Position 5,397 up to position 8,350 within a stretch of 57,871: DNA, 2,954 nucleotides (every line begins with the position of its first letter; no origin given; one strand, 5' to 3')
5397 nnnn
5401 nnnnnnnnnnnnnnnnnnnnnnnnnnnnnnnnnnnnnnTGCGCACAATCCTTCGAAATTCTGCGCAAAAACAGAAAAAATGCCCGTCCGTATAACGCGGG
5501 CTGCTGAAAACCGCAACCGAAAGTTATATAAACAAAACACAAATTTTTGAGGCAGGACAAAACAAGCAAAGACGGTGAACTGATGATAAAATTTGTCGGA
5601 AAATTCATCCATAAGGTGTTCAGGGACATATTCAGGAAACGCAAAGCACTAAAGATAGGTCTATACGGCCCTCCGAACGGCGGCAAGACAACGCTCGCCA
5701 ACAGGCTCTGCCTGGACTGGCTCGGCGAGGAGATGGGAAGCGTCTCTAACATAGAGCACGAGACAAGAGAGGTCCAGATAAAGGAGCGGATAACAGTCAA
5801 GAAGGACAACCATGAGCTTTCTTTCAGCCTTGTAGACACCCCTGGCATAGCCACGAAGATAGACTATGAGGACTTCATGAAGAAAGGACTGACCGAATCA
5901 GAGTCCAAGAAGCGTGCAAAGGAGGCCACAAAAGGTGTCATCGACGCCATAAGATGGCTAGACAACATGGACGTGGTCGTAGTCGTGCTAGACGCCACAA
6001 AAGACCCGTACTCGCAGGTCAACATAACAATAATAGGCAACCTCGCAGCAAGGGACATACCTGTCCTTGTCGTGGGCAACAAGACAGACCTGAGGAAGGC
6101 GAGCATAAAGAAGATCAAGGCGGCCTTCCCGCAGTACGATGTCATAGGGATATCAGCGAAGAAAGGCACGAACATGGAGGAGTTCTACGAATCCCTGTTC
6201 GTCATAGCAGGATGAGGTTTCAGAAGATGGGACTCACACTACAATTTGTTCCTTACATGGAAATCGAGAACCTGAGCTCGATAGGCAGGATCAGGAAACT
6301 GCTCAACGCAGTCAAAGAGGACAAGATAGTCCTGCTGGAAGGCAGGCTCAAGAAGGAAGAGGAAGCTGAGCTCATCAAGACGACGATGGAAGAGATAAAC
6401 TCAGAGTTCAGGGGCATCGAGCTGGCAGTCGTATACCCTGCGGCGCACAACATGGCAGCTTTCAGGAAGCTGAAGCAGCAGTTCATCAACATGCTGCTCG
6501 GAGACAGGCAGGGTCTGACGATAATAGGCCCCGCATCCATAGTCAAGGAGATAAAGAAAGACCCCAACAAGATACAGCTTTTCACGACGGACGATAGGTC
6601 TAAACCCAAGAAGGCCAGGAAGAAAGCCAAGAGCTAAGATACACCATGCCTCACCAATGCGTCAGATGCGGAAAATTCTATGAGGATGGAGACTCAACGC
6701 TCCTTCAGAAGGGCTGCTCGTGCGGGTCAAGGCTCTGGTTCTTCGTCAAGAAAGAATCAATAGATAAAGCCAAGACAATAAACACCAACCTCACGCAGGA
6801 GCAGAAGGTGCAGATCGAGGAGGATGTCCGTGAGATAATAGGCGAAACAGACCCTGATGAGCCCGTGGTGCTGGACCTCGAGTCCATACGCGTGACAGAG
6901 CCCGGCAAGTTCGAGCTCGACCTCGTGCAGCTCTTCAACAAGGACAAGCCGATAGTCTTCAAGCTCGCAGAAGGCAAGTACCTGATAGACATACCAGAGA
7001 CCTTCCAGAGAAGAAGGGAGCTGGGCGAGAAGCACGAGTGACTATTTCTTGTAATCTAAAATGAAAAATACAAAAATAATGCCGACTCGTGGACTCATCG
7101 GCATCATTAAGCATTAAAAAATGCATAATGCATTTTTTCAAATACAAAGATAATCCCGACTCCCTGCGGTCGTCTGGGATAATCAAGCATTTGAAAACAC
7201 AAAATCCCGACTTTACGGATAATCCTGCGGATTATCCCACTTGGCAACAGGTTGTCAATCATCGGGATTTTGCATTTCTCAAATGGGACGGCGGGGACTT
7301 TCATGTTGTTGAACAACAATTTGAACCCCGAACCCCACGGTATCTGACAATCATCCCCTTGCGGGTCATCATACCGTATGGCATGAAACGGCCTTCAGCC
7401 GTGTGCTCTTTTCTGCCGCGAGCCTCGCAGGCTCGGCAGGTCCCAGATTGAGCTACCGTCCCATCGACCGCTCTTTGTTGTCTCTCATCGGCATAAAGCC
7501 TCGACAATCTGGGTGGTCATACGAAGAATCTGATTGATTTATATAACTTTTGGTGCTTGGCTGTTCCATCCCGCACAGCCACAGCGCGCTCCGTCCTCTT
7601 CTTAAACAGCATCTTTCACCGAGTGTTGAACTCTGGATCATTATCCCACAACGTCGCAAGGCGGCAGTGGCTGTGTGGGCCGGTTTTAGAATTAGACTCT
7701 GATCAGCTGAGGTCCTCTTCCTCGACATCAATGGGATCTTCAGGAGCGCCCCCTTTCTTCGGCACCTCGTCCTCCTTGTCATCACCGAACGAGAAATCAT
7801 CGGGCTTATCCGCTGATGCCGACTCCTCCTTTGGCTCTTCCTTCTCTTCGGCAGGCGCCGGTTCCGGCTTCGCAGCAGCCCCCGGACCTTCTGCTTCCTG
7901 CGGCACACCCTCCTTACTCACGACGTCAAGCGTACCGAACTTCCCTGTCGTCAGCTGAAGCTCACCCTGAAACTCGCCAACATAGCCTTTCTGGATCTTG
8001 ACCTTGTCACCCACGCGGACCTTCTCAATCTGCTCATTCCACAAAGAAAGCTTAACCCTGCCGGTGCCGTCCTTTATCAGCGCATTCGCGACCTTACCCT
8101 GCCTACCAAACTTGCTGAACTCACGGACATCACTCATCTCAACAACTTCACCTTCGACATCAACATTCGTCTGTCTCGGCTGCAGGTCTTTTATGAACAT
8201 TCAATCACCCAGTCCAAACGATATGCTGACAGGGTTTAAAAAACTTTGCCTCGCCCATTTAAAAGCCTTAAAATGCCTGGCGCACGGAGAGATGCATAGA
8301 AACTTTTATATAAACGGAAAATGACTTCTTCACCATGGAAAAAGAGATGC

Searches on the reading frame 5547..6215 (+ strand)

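Call 22: search_protein_families(library=pfam, proteins=[window:5547-6215:+], max_evalue=0.001)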
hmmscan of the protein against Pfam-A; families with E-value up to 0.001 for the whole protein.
window:5547-6215:+ (222 aa): 10 families
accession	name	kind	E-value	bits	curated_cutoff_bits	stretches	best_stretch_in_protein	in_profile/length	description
PF01926.29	MMR_HSR1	-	1.8e-14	54.2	21.9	1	36-179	1-113/113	50S ribosome-binding GTPase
PF00009.33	GTP_EFTU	-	1.8e-10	41.1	26.5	1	134-217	86-182/188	Elongation factor Tu GTP binding domain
PF02421.24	FeoB_N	-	2.3e-07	30.9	27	1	36-215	2-154/156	Ferrous iron transport protein B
PF00735.24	Septin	-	2.3e-06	27.5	26.2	1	40-110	10-81/280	Septin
PF08477.19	Roc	-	1.9e-05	25.3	27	0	36-100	1-65/119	Ras of Complex, Roc, domain of DAPkinase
PF03193.22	RsgA_GTPase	-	2.8e-05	24.5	30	0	139-217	21-104/174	RsgA GTPase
PF00071.28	Ras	-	4.3e-05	23.6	21.6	0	142-217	73-156/162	Ras family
PF00025.27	Arf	-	4.9e-05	23.3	22.3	0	138-187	79-132/174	ADP-ribosylation factor family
PF16897.10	MMR_HSR1_Xtn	-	0.00018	21.8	35.2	1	171-218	56-101/106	C-terminal region of MMR_HSR1 domain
PF13481.12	AAA_25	-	0.00065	19.8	27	0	39-150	38-151/195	AAA domain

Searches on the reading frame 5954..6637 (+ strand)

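Call 22: search_protein_families(library=pfam, proteins=[window:5954-6637:+], max_evalue=0.001)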
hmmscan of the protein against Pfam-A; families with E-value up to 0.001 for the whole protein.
window:5954-6637:+ (227 aa): 1 family
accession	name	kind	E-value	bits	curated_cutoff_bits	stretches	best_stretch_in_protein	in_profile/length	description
PF09846.14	OapB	-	1.2e-20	73.8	27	1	105-208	2-100/104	Origin-associated protein OapB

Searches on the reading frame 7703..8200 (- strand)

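Call 22: search_protein_families(library=pfam, proteins=[window:7703-8200:-], max_evalue=0.001)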
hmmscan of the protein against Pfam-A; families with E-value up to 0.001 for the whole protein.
window:7703-8200:- (165 aa): 2 families
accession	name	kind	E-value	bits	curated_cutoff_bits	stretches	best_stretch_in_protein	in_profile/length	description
PF01336.31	tRNA_anti-codon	-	1.1e-08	35.3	27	1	13-84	1-68/75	OB-fold nucleic acid binding domain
PF21473.3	Ssb-like_OB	-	9.9e-08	32.5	24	1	28-92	32-96/97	Single-stranded DNA binding protein Ssb-like, OB fold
